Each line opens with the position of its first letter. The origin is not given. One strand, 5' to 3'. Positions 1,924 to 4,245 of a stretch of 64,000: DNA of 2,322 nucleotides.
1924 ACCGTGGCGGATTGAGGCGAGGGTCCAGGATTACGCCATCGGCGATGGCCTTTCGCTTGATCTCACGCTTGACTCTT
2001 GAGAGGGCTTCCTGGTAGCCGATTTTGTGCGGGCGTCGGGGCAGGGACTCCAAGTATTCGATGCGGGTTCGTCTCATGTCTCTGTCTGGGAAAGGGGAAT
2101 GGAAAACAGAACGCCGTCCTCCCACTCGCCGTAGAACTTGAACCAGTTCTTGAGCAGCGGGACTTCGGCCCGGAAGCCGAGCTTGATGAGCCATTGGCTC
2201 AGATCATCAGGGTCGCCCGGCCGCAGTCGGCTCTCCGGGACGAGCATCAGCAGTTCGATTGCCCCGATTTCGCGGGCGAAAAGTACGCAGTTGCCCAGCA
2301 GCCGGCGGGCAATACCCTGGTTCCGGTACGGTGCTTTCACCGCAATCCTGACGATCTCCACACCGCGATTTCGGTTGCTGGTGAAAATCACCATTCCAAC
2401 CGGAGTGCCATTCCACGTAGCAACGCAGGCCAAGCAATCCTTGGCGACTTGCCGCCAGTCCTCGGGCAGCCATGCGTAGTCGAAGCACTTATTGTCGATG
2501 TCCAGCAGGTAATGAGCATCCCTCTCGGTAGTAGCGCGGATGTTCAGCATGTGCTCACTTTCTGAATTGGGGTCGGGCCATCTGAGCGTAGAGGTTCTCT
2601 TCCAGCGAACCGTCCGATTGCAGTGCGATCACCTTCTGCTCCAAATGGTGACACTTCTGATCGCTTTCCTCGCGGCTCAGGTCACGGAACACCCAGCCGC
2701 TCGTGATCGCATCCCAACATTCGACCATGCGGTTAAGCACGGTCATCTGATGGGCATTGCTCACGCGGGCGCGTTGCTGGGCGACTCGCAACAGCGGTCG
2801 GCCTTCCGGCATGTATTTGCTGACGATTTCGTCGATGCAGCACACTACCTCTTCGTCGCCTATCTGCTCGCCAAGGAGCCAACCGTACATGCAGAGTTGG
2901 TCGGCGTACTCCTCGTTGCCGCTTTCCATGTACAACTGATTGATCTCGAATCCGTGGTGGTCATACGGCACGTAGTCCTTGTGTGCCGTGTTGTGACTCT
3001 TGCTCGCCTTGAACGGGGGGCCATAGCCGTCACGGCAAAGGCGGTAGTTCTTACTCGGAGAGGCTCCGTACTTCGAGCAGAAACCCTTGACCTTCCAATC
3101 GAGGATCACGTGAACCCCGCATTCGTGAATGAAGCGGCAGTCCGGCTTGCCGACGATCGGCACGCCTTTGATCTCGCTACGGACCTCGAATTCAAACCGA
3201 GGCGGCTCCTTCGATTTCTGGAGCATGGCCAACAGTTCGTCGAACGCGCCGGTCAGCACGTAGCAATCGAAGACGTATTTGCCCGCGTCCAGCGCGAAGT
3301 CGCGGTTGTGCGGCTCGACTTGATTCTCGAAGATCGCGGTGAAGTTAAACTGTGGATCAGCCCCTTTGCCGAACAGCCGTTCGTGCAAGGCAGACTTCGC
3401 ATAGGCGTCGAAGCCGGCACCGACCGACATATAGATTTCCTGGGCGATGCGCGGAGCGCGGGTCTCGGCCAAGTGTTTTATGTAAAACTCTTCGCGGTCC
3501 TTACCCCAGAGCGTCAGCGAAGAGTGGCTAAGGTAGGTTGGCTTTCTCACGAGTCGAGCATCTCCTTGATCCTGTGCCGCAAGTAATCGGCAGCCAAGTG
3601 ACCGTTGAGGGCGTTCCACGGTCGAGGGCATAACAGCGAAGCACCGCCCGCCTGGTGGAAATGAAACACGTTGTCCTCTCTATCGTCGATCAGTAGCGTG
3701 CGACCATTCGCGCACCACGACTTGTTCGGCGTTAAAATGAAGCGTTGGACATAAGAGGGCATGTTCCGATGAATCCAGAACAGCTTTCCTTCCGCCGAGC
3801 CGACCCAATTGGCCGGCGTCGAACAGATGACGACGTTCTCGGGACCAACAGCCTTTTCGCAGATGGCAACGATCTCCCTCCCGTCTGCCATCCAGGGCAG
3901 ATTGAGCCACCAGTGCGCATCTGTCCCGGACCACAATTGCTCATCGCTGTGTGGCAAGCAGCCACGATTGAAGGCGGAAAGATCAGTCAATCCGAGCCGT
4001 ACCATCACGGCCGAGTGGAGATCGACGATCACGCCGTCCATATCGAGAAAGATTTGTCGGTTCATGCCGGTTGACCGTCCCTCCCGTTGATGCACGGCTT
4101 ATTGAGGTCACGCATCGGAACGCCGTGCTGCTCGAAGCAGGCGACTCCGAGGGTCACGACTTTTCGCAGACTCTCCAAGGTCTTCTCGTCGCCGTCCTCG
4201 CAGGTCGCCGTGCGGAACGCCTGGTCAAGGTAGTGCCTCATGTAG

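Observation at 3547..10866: Candidate RNA-repair and nucleotide-salvage gene set on the Rsr operon strand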

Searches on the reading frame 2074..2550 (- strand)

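Call 25: search_protein_families(library=pfam, proteins=[window:2074-2550:-], max_evalue=0.01)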
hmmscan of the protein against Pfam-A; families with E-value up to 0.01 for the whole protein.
window:2074-2550:- (158 aa): 5 families
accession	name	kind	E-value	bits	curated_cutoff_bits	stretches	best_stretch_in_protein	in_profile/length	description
PF00583.31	Acetyltransf_1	-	1e-12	48.8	20.7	1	15-103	4-98/116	Acetyltransferase (GNAT) family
PF13508.13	Acetyltransf_7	-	4.8e-08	33.7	27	1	41-101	5-65/84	Acetyltransferase (GNAT) domain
PF13673.13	Acetyltransf_10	-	1.2e-05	25.8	23.6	1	29-92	19-80/128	Acetyltransferase (GNAT) domain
PF14542.12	Acetyltransf_CG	-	0.0026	18.3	30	1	48-96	9-57/80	GCN5-related N-acetyl-transferase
PF13527.13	Acetyltransf_9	-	0.0092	16.4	25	0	4-87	2-96/127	Acetyltransferase (GNAT) domain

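Call 58: search_protein_families(library=phrogs, proteins=[window:2074-2550:-], max_evalue=0.001)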
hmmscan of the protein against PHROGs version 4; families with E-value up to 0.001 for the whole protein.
window:2074-2550:- (158 aa): 2 families
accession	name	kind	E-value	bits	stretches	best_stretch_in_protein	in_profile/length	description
phrog_1249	-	other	6.3e-11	43.3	1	1-156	7-177/180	acetyltransferase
phrog_3810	-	other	0.00042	21.3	1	37-88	58-110/155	acetyltransferase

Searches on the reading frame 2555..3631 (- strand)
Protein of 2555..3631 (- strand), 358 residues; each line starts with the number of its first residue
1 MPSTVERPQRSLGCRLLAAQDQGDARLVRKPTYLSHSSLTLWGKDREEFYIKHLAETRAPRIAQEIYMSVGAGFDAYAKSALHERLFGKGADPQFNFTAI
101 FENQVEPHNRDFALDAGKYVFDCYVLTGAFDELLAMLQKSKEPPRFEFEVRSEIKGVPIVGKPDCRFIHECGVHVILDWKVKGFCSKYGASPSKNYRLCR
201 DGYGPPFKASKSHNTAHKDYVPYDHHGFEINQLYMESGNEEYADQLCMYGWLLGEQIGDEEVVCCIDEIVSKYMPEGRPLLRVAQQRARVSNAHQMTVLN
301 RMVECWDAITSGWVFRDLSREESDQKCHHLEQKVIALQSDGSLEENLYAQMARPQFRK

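Call 9: search_protein_families(library=pfam, proteins=[window:2555-3631:-], max_evalue=0.01)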
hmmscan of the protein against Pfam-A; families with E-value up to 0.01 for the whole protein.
window:2555-3631:- (358 aa): 0 families

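Call 22: search_protein_families(library=ncbifam, proteins=[window:2555-3631:-], max_evalue=0.1)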
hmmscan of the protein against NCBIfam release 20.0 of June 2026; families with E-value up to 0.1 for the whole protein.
window:2555-3631:- (358 aa): 0 families

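Call 58: search_protein_families(library=phrogs, proteins=[window:2555-3550:-], max_evalue=0.001)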
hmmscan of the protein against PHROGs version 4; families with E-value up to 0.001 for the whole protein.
window:2555-3550:- (331 aa): 0 families

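Call 83: search_solved_structures(query=A6, max_evalue=1, show_alignments=1)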
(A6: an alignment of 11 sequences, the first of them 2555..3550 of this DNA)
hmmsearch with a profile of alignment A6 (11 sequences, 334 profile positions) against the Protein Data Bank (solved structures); distinct sequences matched with E-value up to 1: 8.
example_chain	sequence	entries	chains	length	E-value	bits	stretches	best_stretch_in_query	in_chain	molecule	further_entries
3pse_A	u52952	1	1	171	0.087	14.7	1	8-63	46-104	RNA polymerase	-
5v5h_A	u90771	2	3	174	0.091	14.7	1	8-63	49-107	RNA-directed RNA polymerase L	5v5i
3prm_A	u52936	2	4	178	0.094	14.6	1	8-63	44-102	RNA-directed RNA polymerase L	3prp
3znh_A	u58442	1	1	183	0.099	14.5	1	8-63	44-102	UBIQUITIN THIOESTERASE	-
3phw_A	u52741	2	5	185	0.1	14.5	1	8-63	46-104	RNA-directed RNA polymerase L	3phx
5v5g_A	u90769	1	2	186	0.1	14.5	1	8-63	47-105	RNA-directed RNA polymerase L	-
3pt2_A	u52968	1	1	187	0.1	14.5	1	8-63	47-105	RNA polymerase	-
3phu_A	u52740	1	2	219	0.13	14.2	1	8-63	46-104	RNA-directed RNA polymerase L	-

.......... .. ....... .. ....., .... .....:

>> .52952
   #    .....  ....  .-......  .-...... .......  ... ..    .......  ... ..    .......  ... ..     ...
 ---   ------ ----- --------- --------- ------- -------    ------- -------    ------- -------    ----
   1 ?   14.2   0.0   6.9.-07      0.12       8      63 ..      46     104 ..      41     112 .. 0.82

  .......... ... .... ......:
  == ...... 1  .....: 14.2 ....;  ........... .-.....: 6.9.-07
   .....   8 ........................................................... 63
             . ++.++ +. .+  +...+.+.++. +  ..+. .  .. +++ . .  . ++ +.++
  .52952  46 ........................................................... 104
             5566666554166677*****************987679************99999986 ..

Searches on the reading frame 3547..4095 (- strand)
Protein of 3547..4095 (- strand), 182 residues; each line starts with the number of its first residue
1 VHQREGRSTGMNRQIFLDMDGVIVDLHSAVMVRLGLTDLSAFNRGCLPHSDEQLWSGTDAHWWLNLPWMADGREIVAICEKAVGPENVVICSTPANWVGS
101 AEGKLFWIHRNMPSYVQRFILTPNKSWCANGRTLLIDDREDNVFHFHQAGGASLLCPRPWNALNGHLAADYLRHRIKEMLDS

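Call 8: search_protein_families(library=pfam, proteins=[window:3547-4095:-], max_evalue=0.01)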
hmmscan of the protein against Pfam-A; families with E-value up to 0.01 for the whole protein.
window:3547-4095:- (182 aa): 1 family
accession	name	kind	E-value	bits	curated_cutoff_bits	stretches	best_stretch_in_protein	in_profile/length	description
PF06941.18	NT5C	-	0.00045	20.6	24.8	0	48-160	47-154/180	5' nucleotidase, deoxy (Pyrimidine), cytosolic type C protein (NT5C)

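Call 10: search_protein_families(library=phrogs, proteins=[window:3547-4095:-], max_evalue=0.001)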
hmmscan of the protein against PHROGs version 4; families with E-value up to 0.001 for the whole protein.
window:3547-4095:- (182 aa): 2 families
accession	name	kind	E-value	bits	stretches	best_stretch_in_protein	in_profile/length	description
phrog_420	-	unknown function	1.1e-14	55.6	1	8-162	9-181/267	unknown function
phrog_2643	-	moron, auxiliary metabolic gene and host takeover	1.2e-12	48.9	1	12-163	6-163/182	5'-3' deoxyribonucleotidase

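Call 14: search_solved_structures(query=window:3547-4065:-, max_evalue=1, show_alignments=1)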
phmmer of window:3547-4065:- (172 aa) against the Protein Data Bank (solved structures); distinct sequences matched with E-value up to 1: 6.
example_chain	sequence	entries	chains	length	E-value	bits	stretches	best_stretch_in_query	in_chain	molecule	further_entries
2jao_A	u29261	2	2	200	0.001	21.8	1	76-136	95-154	5'(3')-DEOXYRIBONUCLEOTIDASE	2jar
4l57_A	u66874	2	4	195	0.025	17.3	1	77-130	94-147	5'(3')-deoxyribonucleotidase, cytosolic type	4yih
2i7d_A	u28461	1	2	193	0.026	17.2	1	77-130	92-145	5'(3')-deoxyribonucleotidase, cytosolic type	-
6g2n_A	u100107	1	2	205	0.03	17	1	77-130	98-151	5'(3')-deoxyribonucleotidase, cytosolic type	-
2mf8_A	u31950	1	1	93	0.041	16.6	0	137-165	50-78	Myelin transcription factor 1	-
1v9j_A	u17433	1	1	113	0.21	14.2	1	134-171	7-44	BolA-like protein RIKEN cDNA 1110025L05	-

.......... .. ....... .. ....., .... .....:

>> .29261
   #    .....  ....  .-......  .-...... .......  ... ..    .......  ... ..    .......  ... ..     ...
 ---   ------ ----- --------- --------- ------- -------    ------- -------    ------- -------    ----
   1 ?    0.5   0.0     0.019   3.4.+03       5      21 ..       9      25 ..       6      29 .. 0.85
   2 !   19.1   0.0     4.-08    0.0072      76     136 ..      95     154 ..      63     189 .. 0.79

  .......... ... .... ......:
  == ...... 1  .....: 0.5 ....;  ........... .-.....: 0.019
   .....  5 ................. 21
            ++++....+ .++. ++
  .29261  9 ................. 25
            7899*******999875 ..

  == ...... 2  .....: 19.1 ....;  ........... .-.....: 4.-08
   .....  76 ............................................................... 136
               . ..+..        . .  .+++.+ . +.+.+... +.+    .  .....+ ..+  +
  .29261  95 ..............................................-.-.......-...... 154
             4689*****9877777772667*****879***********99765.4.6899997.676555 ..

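Call 22: search_protein_families(library=ncbifam, proteins=[window:3547-4065:-], max_evalue=0.1)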
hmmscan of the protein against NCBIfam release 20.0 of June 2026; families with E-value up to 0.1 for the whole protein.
window:3547-4065:- (172 aa): 0 families

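Call 55: search_dna_similar(query=window:3547-4065:-, collection=phages, mode=protein, max_rows=30, max_evalue=0.001)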
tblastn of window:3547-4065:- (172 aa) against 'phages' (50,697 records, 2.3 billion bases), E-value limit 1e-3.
Records with a match: 3; places in all: 3; records where one place covers at least 80% of the query: 2.
Best place of each record, by identity: <60% 3.
By first word of the organism name: Ochrobactrum 1; Xanthomonas 1; Ralstonia 1.
By host as written in the record: - 1; Xanthomonas oryzae pv. oryzae 1; Ralstonia solanacearum 1.
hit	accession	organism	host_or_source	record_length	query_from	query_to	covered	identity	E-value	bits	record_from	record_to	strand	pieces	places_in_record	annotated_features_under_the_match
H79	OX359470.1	Ochrobactrum phage ORM_20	-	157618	1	141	82%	28.5%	2e-8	58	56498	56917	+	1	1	5'-3' deoxyribonucleotidase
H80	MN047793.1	Xanthomonas phage Xoo-sp13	Xanthomonas oryzae pv. oryzae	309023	4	145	83%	26.8%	1e-4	47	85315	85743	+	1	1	5' nucleotidase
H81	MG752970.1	Ralstonia phage RsoM2USA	Ralstonia solanacearum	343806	4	128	73%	28.0%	1e-4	47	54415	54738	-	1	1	hypothetical protein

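Call 68: search_solved_structures(query=A4, max_evalue=1, show_alignments=1)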
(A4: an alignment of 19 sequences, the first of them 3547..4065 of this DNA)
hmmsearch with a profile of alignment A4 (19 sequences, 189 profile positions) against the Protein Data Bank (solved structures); distinct sequences matched with E-value up to 1: 12.
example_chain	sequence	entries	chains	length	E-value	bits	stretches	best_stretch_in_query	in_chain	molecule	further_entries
4l57_A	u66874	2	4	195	1e-07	35.1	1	4-147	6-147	5'(3')-deoxyribonucleotidase, cytosolic type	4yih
2i7d_A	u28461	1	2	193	1.1e-07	35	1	4-147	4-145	5'(3')-deoxyribonucleotidase, cytosolic type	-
6g2n_A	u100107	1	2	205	1.3e-07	34.7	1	4-147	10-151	5'(3')-deoxyribonucleotidase, cytosolic type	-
2jao_A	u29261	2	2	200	3.3e-07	33.4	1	4-151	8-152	5'(3')-DEOXYRIBONUCLEOTIDASE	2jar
3bwv_A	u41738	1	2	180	3.9e-07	33.2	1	3-160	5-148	Putative 5'(3')-deoxyribonucleotidase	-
4mum_A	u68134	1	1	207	4.9e-07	32.9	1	4-152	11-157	Mitochondrial 5' nucleotidase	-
1mh9_A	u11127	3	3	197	8.9e-07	32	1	4-147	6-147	deoxyribonucleotidase | 5(3)-deoxyribonucleotidase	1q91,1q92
4mwo_A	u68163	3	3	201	9.5e-07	31.9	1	4-147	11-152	5'(3')-deoxyribonucleotidase, mitochondrial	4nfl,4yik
4l6a_A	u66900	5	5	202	9.6e-07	31.9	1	4-147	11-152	5'(3')-deoxyribonucleotidase, mitochondrial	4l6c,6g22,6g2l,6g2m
3u13_A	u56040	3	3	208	2e-06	30.9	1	4-147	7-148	artificial protein OR51 | DE NOVO DESIGNED CYSTEINE ESTERASE ECH13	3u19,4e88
1z4i_A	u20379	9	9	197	1.2e-05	28.4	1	4-147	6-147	5'(3')-deoxyribonucleotidase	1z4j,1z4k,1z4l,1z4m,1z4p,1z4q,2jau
8hvq_A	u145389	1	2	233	0.0059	19.6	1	70-146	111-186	Cof-type HAD-IIB family hydrolase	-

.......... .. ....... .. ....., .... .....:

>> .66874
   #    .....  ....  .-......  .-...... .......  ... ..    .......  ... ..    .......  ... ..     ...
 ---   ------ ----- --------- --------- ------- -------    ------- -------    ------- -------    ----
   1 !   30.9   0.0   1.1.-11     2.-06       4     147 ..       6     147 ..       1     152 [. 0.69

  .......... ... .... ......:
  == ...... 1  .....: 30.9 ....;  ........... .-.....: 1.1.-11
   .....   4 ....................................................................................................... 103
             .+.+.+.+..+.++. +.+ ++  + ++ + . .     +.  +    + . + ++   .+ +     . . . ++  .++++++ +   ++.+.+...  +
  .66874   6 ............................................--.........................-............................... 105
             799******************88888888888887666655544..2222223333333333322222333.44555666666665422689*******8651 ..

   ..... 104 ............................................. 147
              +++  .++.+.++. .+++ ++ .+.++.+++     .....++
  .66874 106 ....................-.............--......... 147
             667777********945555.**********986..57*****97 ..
